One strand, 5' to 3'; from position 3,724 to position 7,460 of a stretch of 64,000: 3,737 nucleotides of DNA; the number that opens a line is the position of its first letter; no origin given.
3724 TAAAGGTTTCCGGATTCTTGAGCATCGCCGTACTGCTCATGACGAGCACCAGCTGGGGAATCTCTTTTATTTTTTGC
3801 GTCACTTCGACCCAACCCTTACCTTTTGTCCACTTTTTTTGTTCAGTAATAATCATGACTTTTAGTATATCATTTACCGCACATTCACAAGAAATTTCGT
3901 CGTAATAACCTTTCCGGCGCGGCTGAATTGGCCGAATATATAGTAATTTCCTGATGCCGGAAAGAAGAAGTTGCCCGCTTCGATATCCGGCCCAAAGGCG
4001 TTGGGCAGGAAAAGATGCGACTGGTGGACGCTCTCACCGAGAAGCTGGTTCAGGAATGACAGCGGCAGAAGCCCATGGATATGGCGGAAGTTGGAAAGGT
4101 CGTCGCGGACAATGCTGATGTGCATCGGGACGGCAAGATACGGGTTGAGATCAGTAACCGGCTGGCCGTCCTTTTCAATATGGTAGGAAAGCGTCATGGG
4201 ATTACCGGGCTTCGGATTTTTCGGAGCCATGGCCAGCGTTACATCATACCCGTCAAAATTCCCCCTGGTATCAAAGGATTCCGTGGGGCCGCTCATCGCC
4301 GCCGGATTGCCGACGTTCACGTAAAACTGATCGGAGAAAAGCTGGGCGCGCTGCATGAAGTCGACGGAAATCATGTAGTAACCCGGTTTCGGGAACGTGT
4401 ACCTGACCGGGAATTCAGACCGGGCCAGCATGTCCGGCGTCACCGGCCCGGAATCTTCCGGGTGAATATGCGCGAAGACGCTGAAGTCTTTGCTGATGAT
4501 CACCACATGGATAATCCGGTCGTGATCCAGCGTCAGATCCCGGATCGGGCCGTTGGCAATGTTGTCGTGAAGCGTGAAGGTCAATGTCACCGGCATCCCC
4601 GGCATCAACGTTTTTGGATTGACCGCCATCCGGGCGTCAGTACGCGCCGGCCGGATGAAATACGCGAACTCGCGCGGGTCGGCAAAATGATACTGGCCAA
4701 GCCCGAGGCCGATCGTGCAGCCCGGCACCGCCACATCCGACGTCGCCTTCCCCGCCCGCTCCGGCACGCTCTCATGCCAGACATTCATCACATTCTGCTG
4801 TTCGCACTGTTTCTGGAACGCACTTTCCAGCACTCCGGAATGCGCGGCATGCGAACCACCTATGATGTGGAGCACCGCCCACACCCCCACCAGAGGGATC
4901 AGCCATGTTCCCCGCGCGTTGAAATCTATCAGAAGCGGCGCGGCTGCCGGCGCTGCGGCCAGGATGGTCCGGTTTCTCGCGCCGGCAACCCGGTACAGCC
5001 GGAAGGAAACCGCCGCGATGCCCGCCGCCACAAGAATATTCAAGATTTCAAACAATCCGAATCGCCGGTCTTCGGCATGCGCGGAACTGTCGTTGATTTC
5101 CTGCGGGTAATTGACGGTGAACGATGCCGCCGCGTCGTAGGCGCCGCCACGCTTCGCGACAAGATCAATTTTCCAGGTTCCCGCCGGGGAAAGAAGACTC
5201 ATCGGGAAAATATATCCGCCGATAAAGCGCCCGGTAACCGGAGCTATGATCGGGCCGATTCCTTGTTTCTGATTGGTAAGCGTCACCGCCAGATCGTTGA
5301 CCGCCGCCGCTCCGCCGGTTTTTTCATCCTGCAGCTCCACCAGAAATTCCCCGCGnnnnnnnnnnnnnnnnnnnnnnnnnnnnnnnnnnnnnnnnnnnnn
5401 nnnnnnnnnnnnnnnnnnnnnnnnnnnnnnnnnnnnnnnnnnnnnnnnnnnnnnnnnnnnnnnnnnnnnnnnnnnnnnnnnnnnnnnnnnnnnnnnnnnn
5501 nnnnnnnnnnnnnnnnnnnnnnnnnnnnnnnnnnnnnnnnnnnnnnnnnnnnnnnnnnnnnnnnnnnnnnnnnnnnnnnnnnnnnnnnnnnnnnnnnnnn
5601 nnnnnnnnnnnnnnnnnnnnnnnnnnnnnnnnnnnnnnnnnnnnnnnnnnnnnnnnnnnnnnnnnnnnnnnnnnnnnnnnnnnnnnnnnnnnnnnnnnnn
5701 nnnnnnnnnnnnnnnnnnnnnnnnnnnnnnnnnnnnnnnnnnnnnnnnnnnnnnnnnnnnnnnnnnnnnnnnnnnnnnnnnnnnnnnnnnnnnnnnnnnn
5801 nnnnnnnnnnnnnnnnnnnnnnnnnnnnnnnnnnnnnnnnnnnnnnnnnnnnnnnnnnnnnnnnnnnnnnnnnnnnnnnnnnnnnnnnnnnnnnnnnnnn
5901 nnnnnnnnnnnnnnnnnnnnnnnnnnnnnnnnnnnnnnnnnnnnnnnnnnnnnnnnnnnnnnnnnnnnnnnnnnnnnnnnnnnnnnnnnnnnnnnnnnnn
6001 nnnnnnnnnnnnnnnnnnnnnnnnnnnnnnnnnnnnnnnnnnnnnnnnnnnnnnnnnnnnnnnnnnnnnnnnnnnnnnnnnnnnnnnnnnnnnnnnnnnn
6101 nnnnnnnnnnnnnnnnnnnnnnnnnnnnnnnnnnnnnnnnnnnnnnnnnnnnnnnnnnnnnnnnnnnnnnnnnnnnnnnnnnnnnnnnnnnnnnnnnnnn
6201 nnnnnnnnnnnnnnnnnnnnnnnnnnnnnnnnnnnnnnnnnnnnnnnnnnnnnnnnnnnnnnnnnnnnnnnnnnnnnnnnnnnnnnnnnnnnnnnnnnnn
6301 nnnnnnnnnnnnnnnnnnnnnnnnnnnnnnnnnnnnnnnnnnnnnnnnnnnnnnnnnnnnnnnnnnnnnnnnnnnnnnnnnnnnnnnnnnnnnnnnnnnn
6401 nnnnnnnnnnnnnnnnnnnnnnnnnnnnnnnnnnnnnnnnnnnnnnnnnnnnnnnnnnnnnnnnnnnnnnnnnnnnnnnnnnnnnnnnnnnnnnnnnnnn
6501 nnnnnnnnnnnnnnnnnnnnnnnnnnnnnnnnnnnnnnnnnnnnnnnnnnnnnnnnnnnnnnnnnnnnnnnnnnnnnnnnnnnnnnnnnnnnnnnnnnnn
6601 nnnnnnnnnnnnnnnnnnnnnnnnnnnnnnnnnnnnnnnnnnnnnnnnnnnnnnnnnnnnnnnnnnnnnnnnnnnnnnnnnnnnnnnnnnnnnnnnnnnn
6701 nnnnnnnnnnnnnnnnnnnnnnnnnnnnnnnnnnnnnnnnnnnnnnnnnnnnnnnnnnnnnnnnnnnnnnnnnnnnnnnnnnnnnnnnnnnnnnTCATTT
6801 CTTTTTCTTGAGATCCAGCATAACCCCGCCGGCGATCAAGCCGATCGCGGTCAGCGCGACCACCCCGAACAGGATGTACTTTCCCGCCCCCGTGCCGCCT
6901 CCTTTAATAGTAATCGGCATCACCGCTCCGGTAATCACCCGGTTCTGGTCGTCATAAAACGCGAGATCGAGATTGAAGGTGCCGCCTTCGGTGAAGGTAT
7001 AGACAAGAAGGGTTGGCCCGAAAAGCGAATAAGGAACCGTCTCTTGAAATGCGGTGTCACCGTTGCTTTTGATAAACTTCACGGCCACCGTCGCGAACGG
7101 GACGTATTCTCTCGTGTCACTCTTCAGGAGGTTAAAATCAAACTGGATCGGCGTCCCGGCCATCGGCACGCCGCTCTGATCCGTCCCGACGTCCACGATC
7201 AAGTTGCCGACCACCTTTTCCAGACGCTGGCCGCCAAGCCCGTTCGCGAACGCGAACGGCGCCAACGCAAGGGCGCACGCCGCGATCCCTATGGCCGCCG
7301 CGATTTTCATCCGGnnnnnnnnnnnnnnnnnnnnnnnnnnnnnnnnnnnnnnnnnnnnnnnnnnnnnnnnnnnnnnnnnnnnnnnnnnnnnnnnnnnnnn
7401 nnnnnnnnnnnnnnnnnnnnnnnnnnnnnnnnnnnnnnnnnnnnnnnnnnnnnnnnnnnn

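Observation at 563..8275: YcnI/YcnJ-type copper importer operon hard-wired to a FIST-PAS-histidine-kinase and two stand-alone receivers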

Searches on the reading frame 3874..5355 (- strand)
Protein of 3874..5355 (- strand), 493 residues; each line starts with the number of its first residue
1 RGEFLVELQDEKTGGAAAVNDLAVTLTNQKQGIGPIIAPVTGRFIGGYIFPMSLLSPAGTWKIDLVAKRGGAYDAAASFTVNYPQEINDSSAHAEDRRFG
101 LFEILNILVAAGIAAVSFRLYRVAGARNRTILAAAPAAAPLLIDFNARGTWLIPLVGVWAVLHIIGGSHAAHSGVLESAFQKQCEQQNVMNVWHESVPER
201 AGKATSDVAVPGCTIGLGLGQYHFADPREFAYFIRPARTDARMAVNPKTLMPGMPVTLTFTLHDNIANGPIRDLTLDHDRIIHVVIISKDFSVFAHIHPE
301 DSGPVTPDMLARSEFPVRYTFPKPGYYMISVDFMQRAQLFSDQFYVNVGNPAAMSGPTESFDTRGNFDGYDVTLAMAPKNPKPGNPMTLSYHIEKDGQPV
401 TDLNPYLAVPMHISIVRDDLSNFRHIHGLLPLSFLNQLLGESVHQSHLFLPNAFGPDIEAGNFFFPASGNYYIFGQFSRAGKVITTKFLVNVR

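Call 5: search_protein_families(library=pfam, proteins=[window:3874-5355:-], max_evalue=10)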
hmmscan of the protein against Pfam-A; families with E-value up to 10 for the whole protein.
window:3874-5355:- (493 aa): 1 family
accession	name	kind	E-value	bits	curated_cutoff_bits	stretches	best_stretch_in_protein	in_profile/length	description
PF13115.11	YtkA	-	0.0093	17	25.9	1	368-405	5-40/85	YtkA-like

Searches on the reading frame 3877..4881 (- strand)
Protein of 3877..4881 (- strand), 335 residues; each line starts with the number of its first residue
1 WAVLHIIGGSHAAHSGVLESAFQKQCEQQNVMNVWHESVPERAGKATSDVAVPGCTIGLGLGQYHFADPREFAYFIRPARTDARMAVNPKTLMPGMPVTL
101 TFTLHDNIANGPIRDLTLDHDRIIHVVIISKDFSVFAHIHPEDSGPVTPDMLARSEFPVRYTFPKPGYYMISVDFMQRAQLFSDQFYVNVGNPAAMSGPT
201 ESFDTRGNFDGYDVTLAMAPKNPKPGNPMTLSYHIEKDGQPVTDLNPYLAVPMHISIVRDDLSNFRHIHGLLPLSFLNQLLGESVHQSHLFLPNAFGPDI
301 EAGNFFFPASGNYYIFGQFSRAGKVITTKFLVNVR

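Call 55: predict_structure(alignment_id=A4)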
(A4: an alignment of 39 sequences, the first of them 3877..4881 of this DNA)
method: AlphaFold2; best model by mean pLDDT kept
length: 335 residues; sequences in the alignment: 39
mean_pLDDT: 89.3   pTM: 0.86
mean pLDDT of the five models: 89.3, 89.2, 89.1, 88.5, 87.8
residues with pLDDT >= 90: 230; 70-90: 76; 50-70: 14; < 50: 15
segments of 3 or more residues with pLDDT < 50: 1-5, 7-16
pLDDT, mean of each block of 10 residues (from residue 1): 44 56 87 82 86 86 89 92 98 98 96 91 95 96 96 97 98 93 97 80 93 97 95 98 93 96 95 80 64 88 93 97 96 95
secondary structure, 60 per line:
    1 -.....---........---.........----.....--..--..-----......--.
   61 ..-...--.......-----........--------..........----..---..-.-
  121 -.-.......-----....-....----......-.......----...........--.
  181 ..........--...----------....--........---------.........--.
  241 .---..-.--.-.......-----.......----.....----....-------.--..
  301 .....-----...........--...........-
elements in order: H2-6 H10-17 H21-29 E34-38 E52-57 E64-66 H69-75 E81-88 E97-106 E124-130 E136-139 H141-144 H149-154 E156-162 E167-177 E180-190 E206-209 E212-219 E229-237 E253-259 E265-271 H276-280 H285-288 E299-305 E311-321 E324-334

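Call 57: fold_search(model_id=the predicted structure, library=pdb)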
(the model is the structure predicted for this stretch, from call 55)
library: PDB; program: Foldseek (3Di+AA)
matches with E <= 10: 1559; with E <= 0.001: 152
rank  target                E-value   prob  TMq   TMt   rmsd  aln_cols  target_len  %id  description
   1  6ffy_A                7.5e-06  1.00  0.21  0.09  20.9       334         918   12  Structure of the mouse SorCS2-NGF complex (released 2018-08-01)
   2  3lpw_A                1.2e-05  1.00  0.19  0.30  18.9       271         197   10  Crystal structure of the FnIII-tandem A77-A78 from the A-band of titin (released 2010-09-08)
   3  6fg9_B                1.8e-05  1.00  0.21  0.09  17.2       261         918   11  Mouse SORCS2 ectodomain (sortilin related VPS10 domain containing receptor 2) (released 2018-08-01)
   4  6fg9_A                1.9e-05  1.00  0.21  0.09  17.2       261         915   11  Mouse SORCS2 ectodomain (sortilin related VPS10 domain containing receptor 2) (released 2018-08-01)
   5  7y6e_B                2.8e-05  1.00  0.21  0.34  15.9       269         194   10  Crystal structure of sDscam FNIII23 domains, isoform Beta2v6 (released 2023-05-24)
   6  5e53_A                4.3e-05  0.99  0.18  0.20  17.2       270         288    7  Crystal structure of chicken CNTN1 FN1-FN3 domains (released 2016-08-31)
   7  7y6e_E                4.5e-05  1.00  0.20  0.32  16.7       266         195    9  Crystal structure of sDscam FNIII23 domains, isoform Beta2v6 (released 2023-05-24)
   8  4bqb_C                5.3e-05  1.00  0.20  0.30  21.1       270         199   11  Crystal structure of the FN5 and FN6 domains of NEO1, form 2 (released 2013-06-12)
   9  4bq6_A                5.9e-05  1.00  0.20  0.30  20.7       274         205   10  Crystal structure of the RGMB-NEO1 complex form 1 (released 2013-06-12)
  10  8dpu_C                6.2e-05  1.00  0.20  0.23  18.7       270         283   10  The crystal structure of the IL-11 signalling complex (released 2023-11-29)
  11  4y61_A                6.6e-05  0.97  0.19  0.16  30.9       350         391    8  Crystal structure of the complex between Slitrk2 LRR1 and PTP delta Ig1-Fn1 (released 2015-06-03)
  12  7y6e_C                6.9e-05  1.00  0.21  0.33  15.9       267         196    9  Crystal structure of sDscam FNIII23 domains, isoform Beta2v6 (released 2023-05-24)
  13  4yfe_A                6.9e-05  1.00  0.18  0.29  20.5       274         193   10  Crystal structure of PTP delta Fn1-Fn2 (released 2015-05-06)
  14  4yfd_A                7.3e-05  0.90  0.20  0.15  39.2       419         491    7  Crystal structure PTP delta Ig1-Fn2 in complex with IL-1RAcP (released 2015-05-06)
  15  7y6e_A                7.7e-05  1.00  0.20  0.32  16.3       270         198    9  Crystal structure of sDscam FNIII23 domains, isoform Beta2v6 (released 2023-05-24)
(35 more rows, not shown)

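Call 75: search_protein_representatives(protein=window:3877-4881:-)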
Query: 335 residues. Proteins with E-value up to 0.001 (for the whole library): 2216; up to 1e-10: 784; up to 1e-30: 153. The best 150 are listed.
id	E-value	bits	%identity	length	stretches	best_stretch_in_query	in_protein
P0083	8.3e-135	465.7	62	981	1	3-334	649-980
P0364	2.2e-130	451.1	64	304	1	32-334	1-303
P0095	9.1e-112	390.0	55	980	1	12-333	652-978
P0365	1.5e-101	356.4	49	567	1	3-333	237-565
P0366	1.9e-87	310.0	48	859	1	20-334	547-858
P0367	1.5e-83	297.2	45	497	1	21-334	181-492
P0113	3.6e-82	292.6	48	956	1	31-333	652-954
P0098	5.9e-82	292.0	45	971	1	2-334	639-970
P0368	6.7e-82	291.8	42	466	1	3-334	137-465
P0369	1.3e-79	284.3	46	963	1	7-334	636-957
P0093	1.4e-79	284.1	44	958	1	13-334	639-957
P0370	1.6e-78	280.7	44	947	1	33-334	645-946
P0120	3.2e-77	276.4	42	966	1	7-334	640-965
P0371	1.6e-76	274.1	42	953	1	14-334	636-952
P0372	4.5e-76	272.6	37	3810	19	187-243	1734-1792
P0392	1.6e-63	231.3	41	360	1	9-334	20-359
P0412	9.2e-56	205.8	43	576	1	83-335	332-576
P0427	1.4e-51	192.1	35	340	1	19-334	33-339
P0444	4.1e-47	177.4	38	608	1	83-334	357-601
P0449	1.0e-45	172.8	43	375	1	81-334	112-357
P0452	1.9e-44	168.7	45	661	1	88-334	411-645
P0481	4.7e-36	141.0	38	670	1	88-334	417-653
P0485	1.6e-35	139.3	36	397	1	88-334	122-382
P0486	3.1e-35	138.3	41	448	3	83-193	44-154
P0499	1.1e-32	129.9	38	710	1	112-333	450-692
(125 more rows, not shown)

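Call 76: search_protein_families(library=pfam, proteins=[P0392, P0427, P0452, P0481, P0499, P0412, P0444, P0486, P0485, P0449], max_evalue=0.001)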
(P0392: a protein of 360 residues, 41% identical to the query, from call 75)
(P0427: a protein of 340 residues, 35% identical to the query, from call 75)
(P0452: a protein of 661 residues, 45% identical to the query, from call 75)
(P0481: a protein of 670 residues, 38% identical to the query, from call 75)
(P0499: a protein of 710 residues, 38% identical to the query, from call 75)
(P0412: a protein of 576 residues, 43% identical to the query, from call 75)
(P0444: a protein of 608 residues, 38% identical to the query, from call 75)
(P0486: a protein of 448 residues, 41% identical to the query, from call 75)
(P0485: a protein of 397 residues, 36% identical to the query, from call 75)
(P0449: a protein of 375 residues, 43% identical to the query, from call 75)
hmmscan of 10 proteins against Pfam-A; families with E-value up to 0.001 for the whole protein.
P0392 (360 aa): 0 families

P0427 (340 aa): 0 families

P0452 (661 aa): 1 family
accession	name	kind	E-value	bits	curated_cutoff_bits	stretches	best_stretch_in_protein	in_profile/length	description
PF02683.22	DsbD_TM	-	6.2e-09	35.9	27.1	1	54-229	7-183/219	Cytochrome C biogenesis protein transmembrane domain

P0481 (670 aa): 1 family
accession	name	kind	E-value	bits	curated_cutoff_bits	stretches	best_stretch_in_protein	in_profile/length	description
PF02683.22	DsbD_TM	-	3.1e-11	43.4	27.1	1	57-233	7-184/219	Cytochrome C biogenesis protein transmembrane domain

P0499 (710 aa): 1 family
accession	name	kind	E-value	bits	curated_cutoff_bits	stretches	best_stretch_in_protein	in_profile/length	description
PF02683.22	DsbD_TM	-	3.4e-08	33.5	27.1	1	65-235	10-183/219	Cytochrome C biogenesis protein transmembrane domain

P0412 (576 aa): 1 family
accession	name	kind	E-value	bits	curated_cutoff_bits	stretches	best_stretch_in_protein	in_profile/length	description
PF05425.18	CopD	-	0.00011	23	32.1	1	200-294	3-105/105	Copper resistance protein D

P0444 (608 aa): 1 family
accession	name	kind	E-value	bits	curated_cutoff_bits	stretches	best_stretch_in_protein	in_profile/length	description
PF05425.18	CopD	-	1.1e-16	61.5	32.1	1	199-324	4-105/105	Copper resistance protein D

P0486 (448 aa): 2 families
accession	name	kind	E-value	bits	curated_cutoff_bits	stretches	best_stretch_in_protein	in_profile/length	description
PF13473.12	Cupredoxin_1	-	2.2e-09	37.7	27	1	333-418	3-90/104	Cupredoxin-like domain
PF13115.11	YtkA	-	9.1e-06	26.7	25.9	0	195-230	5-38/85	YtkA-like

P0485 (397 aa): 1 family
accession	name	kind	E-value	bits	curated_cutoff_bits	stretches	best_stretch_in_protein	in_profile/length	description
PF13115.11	YtkA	-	0.00032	21.7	25.9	0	183-205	62-84/85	YtkA-like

P0449 (375 aa): 1 family
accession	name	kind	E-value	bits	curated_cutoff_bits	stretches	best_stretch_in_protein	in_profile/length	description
PF13115.11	YtkA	-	0.00082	20.4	25.9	0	241-275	5-38/85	YtkA-like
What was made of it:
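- The His-rich tandem domain also occurs fused to DsbD_TM and cupredoxin, and as stand-alone secreted proteins (calls 75, 76).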

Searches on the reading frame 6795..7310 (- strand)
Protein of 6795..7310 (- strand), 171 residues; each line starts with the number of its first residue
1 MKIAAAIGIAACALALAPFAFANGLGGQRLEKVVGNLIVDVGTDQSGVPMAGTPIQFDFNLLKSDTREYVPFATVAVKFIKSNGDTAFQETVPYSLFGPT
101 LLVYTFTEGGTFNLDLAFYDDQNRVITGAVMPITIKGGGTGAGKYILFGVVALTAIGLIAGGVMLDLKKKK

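Call 3: search_protein_families(library=pfam, proteins=[window:6795-7310:-], max_evalue=0.01)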
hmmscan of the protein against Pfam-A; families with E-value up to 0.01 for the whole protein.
window:6795-7310:- (171 aa): 0 families

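Call 4: search_protein_families(library=ncbifam, proteins=[window:6795-7310:-], max_evalue=0.01)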
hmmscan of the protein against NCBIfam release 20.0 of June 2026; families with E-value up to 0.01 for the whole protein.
window:6795-7310:- (171 aa): 0 families

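Call 5: search_protein_families(library=pfam, proteins=[window:6795-7310:-], max_evalue=10)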
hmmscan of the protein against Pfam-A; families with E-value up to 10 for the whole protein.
window:6795-7310:- (171 aa): 1 family
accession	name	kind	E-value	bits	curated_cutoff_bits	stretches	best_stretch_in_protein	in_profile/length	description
PF11177.13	DUF2964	-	4.4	8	24.2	1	3-20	42-59/62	Protein of unknown function (DUF2964)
